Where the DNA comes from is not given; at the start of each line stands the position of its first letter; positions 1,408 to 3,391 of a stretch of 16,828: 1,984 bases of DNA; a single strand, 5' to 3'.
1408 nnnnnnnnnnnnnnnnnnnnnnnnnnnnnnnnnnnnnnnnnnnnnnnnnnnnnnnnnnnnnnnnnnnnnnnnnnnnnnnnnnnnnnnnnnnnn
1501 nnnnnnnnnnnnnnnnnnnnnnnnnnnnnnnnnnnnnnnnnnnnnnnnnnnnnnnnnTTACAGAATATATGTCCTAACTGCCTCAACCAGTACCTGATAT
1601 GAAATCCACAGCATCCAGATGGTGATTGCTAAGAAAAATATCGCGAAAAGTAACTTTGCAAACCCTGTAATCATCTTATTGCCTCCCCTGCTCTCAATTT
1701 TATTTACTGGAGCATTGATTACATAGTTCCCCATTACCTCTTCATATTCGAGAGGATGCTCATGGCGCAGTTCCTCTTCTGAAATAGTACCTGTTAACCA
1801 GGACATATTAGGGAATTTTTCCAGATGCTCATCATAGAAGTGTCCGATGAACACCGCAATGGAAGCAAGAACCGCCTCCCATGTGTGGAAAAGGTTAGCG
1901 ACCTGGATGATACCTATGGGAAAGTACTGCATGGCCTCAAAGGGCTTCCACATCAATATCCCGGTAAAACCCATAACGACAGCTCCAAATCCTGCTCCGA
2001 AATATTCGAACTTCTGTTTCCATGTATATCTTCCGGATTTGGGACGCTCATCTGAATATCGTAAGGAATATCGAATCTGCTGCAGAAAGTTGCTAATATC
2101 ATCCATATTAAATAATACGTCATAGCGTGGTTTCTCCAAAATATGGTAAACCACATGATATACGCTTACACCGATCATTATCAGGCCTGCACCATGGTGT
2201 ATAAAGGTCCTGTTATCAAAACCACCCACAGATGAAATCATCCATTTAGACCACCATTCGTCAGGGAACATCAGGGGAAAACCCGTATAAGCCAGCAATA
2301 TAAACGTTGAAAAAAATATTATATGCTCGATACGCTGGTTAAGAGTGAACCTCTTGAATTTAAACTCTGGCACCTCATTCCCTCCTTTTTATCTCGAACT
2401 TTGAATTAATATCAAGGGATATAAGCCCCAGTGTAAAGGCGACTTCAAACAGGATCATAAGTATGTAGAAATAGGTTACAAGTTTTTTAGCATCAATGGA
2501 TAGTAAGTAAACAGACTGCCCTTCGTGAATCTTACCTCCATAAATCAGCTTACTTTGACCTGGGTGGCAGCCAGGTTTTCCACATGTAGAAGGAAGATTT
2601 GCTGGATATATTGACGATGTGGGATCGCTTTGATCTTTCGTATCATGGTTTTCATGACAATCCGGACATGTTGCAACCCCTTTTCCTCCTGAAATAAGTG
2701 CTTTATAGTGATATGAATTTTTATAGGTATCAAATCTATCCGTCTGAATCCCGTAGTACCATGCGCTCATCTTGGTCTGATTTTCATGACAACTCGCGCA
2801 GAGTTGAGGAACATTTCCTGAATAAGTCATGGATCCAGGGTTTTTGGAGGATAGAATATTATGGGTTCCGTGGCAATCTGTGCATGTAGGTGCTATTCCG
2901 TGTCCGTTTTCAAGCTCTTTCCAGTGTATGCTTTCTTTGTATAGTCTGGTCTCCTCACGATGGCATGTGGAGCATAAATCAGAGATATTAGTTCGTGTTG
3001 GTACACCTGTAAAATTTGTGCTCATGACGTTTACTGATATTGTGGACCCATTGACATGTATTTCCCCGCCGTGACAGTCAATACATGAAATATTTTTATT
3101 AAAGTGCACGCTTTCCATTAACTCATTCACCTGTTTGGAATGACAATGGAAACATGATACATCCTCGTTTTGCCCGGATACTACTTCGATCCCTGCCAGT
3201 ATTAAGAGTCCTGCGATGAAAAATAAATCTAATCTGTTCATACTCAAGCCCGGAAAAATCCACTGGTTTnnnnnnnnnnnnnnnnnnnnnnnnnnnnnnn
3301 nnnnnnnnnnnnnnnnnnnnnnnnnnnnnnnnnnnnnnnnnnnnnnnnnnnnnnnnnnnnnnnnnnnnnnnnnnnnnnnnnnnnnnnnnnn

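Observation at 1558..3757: Compact four-gene membrane cytochrome module: two unassignable mini-proteins, an anchored heptahaem cytochrome c and a cytochrome b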

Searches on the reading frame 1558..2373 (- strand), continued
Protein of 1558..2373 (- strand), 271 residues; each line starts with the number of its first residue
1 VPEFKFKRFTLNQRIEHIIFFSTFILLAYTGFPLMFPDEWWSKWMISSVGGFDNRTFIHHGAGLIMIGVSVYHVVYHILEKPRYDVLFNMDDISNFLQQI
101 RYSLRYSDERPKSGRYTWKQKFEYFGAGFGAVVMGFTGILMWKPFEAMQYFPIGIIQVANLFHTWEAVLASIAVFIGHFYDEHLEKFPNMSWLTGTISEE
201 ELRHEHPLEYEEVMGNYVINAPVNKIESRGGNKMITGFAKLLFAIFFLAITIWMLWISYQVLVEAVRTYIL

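Call 48: find_encoding_contigs(protein=P0056, flank=10000, max_places=2)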
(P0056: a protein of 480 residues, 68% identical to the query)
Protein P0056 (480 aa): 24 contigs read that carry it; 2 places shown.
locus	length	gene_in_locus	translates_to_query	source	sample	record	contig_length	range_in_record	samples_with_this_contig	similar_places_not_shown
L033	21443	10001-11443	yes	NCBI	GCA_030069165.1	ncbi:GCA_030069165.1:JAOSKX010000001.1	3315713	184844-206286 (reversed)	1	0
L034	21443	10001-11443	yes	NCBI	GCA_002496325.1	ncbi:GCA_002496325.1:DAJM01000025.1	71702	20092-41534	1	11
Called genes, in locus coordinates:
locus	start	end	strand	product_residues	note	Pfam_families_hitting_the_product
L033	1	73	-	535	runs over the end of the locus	PF13231:PMT_2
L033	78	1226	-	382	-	PF13439:Glyco_transf_4, PF00534:Glycos_transf_1, PF13692:Glyco_trans_1_4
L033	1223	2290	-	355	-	PF13641:Glyco_tranf_2_3 (weak), PF00535:Glycos_transf_2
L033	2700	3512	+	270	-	-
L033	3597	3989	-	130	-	PF22451:NirdL-like_HTH, PF17805:AsnC_trans_reg2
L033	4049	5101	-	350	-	PF04055:Radical_SAM, PF13186:SPASM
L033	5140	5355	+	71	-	-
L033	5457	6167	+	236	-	PF07929:PRiA4_ORF3 (weak)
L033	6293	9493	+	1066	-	PF25596:CPSase_L_D1, PF02222:ATP-grasp (weak), PF02786:CPSase_L_D2, PF02787:CPSase_L_D3, PF25596:CPSase_L_D1, PF02786:CPSase_L_D2, PF02222:ATP-grasp, PF02142:MGS, +5 more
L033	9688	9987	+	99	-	-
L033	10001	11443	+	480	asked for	PF27313:AF_0136_C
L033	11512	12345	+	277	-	PF14537:Cytochrom_c3_2 (faint), PF22113:Mtrc-MtrF_II-IV_dom (weak), PF02085:Cytochrom_CIII (weak), PF14522:Cytochrome_C7 (faint)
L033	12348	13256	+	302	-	PF13187:Fer4_9 (faint), PF12797:Fer4_2 (faint), PF13237:Fer4_10 (faint), PF00037:Fer4 (faint), PF12838:Fer4_7 (weak), PF14697:Fer4_21 (weak), PF13247:Fer4_11, PF12837:Fer4_6 (weak), +1 more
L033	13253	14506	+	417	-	PF03916:NrfD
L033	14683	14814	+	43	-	-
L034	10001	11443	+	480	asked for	PF27313:AF_0136_C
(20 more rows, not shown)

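Call 49: find_encoding_contigs(protein=P0054, flank=10000, max_places=1)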
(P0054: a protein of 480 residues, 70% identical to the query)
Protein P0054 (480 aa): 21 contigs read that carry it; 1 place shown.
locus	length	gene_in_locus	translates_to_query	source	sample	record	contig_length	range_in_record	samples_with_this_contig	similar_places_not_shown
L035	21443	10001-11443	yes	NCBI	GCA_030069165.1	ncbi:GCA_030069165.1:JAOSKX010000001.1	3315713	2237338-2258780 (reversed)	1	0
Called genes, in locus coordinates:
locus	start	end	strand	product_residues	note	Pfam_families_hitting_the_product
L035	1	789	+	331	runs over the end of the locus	-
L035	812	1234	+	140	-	PF01867:Cas_Cas1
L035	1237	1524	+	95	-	PF09827:CRISPR_Cas2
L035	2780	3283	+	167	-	-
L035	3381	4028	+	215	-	PF14104:DUF4277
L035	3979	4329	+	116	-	-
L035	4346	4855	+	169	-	-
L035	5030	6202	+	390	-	PF05922:Inhibitor_I9 (weak), PF00082:Peptidase_S8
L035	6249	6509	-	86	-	-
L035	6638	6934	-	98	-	PF20242:Emfourin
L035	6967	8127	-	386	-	PF01447:Peptidase_M4, PF02868:Peptidase_M4_C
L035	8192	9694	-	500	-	PF01674:Lipase_2, PF12146:Hydrolase_4 (faint), PF00561:Abhydrolase_1, PF12697:Abhydrolase_6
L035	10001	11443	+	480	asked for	PF27313:AF_0136_C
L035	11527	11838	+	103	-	PF18446:DUF5611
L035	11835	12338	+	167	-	PF01947:Rv2949c-like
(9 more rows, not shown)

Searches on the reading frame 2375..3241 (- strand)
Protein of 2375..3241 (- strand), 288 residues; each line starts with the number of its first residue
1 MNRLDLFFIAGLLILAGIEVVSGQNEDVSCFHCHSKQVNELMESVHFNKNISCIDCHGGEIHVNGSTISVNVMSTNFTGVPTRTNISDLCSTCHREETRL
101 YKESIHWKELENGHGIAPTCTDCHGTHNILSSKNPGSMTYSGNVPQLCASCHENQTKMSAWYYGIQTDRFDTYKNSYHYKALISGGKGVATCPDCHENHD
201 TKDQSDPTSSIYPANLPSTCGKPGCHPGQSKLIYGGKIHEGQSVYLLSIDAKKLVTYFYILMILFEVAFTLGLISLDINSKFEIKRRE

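Call 5: search_protein_families(library=pfam, proteins=[window:2375-3241:-], max_evalue=0.1)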
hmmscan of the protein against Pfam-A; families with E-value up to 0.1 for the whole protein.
window:2375-3241:- (288 aa): 7 families
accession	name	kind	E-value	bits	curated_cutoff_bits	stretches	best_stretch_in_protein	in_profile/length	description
PF03264.19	Cytochrom_NNT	-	8.9e-13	48.8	24.1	3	68-130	17-78/174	NapC/NirT cytochrome c family, N-terminal region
PF14537.11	Cytochrom_c3_2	-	1.1e-08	35.9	25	2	45-153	1-79/79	Cytochrome c3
PF14522.11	Cytochrome_C7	-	1.3e-08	35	24.8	3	44-124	6-66/67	Cytochrome c7 and related cytochrome c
PF09699.15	Paired_CXXCH_1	-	5.7e-06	26.4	20.6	1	119-155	8-39/41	Doubled CXXCH motif (Paired_CXXCH_1)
PF02085.21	Cytochrom_CIII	-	2.8e-05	24.8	22.9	1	24-58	43-83/101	Class III cytochrome C family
PF02335.20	Cytochrom_C552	-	8.9e-05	22.1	24.1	1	43-106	237-294/438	Cytochrome c552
PF13435.11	Cytochrome_C554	-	0.00079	20.8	20.8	0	148-208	2-64/84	Cytochrome c554 and c-prime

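Call 9: search_protein_families(library=ncbifam, proteins=[window:2375-3241:-], max_evalue=0.01)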
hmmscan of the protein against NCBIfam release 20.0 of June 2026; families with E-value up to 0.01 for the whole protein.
window:2375-3241:- (288 aa): 10 families
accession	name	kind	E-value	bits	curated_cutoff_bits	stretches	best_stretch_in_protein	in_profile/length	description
TIGR02161.1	napC_nirT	subfamily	5.9e-12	45.8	310.6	1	69-129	27-87/185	periplasmic nitrate (or nitrite) reductase c-type cytochrome, NapC/NirT family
NF007906.0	PRK10617.1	equivalog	4e-10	39.9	349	1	76-129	44-96/200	cytochrome c-type protein NapC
TIGR03508.1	decahem_SO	subfamily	5.8e-10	39.1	192.2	1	20-156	63-178/258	DmsE family decaheme c-type cytochrome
TIGR03153.1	cytochr_NrfH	equivalog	3e-07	30.6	134.2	0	17-57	17-59/138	cytochrome c nitrite reductase small subunit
TIGR02162.1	torC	equivalog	2.8e-06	26.9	478.2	1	68-129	25-86/387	pentaheme c-type cytochrome TorC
NF011606.0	PRK15032.1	equivalog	0.00038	19.7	455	1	65-129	24-86/390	pentaheme c-type cytochrome TorC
TIGR01905.1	paired_CXXCH_1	subfamily_domain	0.00069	19.5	25.2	1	119-155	8-39/41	doubled CXXCH domain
NF047727.1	4hemeCytCCctA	equivalog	0.0035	17.5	180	0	148-208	40-99/109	tetraheme c-type cytochrome CctA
NF008339.0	PRK11125.1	equivalog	0.0046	15.6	595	1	43-106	279-337/487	ammonia-forming cytochrome c nitrite reductase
TIGR01904.2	GSu_C4xC__C2xCH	domain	0.0056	16.4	27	1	62-128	1-60/73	CxxxxCH/CxxCH domain c-type cytochrome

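Call 28: search_solved_structures(query=window:2375-3241:-, max_evalue=1, show_alignments=2)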
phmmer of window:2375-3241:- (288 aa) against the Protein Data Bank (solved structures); distinct sequences matched with E-value up to 1: 14.
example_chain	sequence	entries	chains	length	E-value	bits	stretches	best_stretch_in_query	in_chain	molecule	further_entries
2j7a_C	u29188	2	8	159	0.00096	21.7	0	63-131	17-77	CYTOCHROME C QUINOL DEHYDROGENASE NRFH | NAPC/NIRT CYTOCHROME C FAMILY PROTEIN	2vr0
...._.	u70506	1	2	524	0.029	16.8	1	28-106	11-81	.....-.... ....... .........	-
2zo5_A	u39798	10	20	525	0.035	16.6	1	28-106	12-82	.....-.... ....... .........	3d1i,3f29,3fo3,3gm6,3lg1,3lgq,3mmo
2ot4_A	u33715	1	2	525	0.035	16.6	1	28-106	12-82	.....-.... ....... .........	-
3owm_A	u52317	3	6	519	0.04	16.4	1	28-106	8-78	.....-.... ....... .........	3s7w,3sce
3rkh_A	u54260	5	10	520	0.04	16.3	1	28-106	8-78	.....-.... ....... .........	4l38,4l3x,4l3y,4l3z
3uu9_A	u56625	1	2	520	0.04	16.3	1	28-106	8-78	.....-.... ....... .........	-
4q4u_A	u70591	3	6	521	0.041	16.3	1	28-106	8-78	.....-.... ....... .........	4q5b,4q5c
6v0a_A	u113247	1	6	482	0.047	16.1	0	43-102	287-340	Nitrite reductase (cytochrome; ammonia-forming)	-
1oah_A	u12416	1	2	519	0.13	14.7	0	41-101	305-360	CYTOCHROME C NITRITE REDUCTASE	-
3ubr_A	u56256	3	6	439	0.49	12.8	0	44-96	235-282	Cytochrome c-552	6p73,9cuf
4wjy_A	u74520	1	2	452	0.51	12.7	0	43-99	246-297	Cytochrome c-552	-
1gu6_A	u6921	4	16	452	0.6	12.5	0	43-99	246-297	CYTOCHROME C552 | Cytochrome c-552 | Cytochrome c nitrite reductase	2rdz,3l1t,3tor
2rf7_A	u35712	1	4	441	0.6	12.5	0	44-99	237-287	Cytochrome c-552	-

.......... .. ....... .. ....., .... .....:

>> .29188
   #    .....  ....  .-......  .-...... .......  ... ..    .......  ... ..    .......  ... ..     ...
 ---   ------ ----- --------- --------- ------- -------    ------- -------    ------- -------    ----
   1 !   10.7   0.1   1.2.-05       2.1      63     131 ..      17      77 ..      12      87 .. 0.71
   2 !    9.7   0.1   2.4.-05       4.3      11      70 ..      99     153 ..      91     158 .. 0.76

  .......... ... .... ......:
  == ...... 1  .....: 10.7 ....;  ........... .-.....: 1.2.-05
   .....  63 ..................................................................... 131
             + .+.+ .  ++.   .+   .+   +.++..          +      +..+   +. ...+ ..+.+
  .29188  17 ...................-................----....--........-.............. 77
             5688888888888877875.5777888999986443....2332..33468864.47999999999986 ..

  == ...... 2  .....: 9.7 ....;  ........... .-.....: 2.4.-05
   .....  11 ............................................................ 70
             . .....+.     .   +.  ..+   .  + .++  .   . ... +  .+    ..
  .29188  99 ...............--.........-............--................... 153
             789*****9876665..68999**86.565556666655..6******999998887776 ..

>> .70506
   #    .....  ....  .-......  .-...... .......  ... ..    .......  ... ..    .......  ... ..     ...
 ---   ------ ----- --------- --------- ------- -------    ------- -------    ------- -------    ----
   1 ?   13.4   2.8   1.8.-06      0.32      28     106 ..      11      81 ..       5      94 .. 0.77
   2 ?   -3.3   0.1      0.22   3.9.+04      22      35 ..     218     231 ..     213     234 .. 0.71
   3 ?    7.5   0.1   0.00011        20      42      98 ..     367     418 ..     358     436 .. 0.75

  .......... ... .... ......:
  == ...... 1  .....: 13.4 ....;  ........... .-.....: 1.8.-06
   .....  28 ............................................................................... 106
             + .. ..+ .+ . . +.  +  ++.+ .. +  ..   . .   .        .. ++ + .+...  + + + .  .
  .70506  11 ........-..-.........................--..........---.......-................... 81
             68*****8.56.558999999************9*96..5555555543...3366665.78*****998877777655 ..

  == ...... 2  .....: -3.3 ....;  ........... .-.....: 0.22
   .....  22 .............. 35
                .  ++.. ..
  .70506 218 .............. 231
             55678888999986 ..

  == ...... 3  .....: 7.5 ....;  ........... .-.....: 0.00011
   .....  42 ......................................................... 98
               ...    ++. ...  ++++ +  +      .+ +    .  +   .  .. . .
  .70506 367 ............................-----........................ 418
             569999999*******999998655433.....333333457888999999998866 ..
